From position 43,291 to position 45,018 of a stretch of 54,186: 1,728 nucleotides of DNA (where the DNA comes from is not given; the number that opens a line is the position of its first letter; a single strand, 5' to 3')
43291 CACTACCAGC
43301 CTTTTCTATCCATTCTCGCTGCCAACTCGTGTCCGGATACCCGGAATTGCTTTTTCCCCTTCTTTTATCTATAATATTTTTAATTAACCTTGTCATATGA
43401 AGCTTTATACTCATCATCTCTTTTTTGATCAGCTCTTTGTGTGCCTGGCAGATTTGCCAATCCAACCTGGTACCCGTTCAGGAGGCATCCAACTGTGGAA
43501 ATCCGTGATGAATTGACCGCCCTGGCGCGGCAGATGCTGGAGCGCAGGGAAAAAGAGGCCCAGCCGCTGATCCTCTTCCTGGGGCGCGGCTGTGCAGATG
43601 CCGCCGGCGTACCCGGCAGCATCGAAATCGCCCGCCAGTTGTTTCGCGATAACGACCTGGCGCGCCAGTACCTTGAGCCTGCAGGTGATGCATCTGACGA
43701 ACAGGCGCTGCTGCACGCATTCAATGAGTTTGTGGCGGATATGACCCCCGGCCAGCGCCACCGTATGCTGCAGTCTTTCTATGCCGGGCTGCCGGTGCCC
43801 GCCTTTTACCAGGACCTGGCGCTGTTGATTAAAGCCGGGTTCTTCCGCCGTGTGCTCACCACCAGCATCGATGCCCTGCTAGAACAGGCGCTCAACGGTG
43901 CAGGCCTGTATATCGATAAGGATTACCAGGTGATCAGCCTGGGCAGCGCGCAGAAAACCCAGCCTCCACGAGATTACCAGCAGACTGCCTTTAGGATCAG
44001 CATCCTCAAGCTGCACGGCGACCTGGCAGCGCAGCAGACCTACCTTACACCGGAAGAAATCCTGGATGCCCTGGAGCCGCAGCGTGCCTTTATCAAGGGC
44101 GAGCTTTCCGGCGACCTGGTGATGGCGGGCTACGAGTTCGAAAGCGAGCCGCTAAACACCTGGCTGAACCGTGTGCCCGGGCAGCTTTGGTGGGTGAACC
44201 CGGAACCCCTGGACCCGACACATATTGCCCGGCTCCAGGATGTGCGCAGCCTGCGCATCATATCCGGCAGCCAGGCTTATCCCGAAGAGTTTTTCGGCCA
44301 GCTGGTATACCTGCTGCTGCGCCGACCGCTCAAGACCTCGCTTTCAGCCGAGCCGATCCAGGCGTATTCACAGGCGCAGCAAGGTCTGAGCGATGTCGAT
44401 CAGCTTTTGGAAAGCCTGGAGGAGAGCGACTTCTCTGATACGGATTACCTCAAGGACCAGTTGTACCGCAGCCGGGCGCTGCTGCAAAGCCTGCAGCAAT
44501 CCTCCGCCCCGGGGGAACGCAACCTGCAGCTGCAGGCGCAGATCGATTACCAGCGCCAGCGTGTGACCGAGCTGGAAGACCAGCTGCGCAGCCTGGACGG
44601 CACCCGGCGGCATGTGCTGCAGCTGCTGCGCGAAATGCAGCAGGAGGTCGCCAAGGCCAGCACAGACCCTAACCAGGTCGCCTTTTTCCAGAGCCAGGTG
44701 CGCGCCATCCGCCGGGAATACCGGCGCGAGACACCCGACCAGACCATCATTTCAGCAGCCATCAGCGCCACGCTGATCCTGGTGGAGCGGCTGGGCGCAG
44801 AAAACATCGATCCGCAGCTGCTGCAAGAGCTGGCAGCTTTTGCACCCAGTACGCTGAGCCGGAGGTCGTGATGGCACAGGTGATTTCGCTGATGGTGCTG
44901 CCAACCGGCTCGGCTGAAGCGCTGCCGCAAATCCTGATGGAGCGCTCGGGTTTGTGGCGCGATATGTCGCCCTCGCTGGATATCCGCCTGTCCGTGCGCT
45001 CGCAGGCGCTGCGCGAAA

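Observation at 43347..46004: Translationally coupled SIR2-like + CHAT-protease pair: candidate two-gene conflict/defence (or programmed-death) module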

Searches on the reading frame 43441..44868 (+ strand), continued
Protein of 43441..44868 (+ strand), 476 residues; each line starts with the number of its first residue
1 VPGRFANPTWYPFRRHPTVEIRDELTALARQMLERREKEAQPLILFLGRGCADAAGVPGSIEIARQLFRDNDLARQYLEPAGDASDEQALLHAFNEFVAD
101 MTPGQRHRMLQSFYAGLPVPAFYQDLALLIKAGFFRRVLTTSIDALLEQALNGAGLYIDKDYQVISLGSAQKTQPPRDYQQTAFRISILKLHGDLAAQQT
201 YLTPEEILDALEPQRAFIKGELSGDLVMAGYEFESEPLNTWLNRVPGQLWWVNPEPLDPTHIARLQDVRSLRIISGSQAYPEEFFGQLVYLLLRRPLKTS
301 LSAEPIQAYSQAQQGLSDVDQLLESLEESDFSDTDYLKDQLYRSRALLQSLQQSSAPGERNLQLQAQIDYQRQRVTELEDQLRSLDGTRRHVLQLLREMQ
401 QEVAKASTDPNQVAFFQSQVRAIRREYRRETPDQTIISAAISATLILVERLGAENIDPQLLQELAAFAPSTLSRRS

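Call 89: search_dna_similar(query=window:43495-44868:+, collection=plasmids, mode=protein, max_evalue=0.00001, max_rows=10)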
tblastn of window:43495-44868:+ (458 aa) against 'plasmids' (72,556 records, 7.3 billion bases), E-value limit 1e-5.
Records with a match: 3; places in all: 3; records where one place covers at least 80% of the query: 0.
Best place of each record, by identity: <60% 3.
By first word of the organism name: Paenibacillus 1; Pseudarthrobacter 1; Arthrobacter 1.
By predicted mobility (MOB-suite, as given by PLSDB): conjugative 2; non-mobilizable 1.
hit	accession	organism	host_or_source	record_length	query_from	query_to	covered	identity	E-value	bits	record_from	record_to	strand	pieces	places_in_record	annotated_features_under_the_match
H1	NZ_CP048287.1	Paenibacillus rhizovicinus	cell culture,rhizosphere soil of tomato ...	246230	27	216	41%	29.9%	2e-8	64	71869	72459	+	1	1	SIR2 family protein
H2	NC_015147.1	Pseudarthrobacter phenanthrenivorans Sphe3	creosote-polluted soil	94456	21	201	40%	27.1%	3e-6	58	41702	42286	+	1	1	SIR2 family protein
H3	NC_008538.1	Arthrobacter sp. FB24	-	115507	21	200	39%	27.2%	1e-6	59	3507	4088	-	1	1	SIR2 family protein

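Call 92: search_protein_families(library=pfam, proteins=[P0174, P0180, P0179], max_evalue=0.01)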
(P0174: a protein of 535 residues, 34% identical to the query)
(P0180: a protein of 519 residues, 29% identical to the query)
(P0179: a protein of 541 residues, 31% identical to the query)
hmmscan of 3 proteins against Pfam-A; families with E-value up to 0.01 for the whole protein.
P0174 (535 aa): 2 families
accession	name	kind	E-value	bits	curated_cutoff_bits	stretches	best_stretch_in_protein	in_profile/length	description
PF19955.5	EAD1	-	4.1e-14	53.3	24.2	1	71-148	10-87/90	Effector-associated domain 1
PF13289.12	SIR2_2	-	2.4e-09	37.9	24.5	1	206-313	2-104/141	SIR2-like domain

P0180 (519 aa): 2 families
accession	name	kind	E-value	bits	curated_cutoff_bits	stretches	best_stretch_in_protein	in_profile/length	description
PF01048.26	PNP_UDP_1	-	2.5e-13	50.4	25.1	1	275-508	2-232/233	Phosphorylase superfamily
PF13289.12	SIR2_2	-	1e-05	26.1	24.5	1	95-201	2-106/141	SIR2-like domain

P0179 (541 aa): 1 family
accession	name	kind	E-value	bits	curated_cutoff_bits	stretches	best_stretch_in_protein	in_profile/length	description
PF13289.12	SIR2_2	-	4.6e-13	49.9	24.5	1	99-207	2-104/141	SIR2-like domain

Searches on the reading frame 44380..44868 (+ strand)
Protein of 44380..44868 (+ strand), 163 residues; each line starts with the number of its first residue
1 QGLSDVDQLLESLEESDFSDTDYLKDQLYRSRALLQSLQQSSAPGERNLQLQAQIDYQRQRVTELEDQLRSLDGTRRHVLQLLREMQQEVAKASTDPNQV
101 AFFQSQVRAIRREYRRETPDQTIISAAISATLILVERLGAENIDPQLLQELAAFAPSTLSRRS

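Call 74: find_homologous_proteins(query=A5, max_evalue=0.001)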
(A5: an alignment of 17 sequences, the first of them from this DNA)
Query A5 (17 sequences) (163 aa, profile of the alignment): 6 proteins with E <= 0.001 among 8000 candidates.
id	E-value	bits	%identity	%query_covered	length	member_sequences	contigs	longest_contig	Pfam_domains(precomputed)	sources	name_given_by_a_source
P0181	1.2e-49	186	43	87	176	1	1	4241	-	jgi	jgi:hypothetical protein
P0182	7.5e-49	184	44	85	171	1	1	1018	-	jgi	jgi:hypothetical protein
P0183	2.8e-40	156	43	74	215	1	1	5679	-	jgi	jgi:hypothetical protein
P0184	1.7e-38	150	37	85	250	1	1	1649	-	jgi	-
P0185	8.9e-26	109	39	55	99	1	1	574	-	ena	-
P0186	4.5e-10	57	30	29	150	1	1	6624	-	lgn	-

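Call 75: find_encoding_contigs(protein=P0181, flank=5000, max_places=2)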
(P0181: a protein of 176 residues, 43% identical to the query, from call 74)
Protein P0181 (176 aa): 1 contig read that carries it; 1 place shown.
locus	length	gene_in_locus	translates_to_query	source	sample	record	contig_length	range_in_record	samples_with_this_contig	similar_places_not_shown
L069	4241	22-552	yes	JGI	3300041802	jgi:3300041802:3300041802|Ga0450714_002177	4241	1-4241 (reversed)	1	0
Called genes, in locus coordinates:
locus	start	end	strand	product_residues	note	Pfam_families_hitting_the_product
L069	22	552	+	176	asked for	-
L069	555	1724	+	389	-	PF12770:CHAT, PF01364:Peptidase_C25 (weak)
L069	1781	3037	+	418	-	-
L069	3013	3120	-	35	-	-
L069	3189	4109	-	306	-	PF00487:FA_desaturase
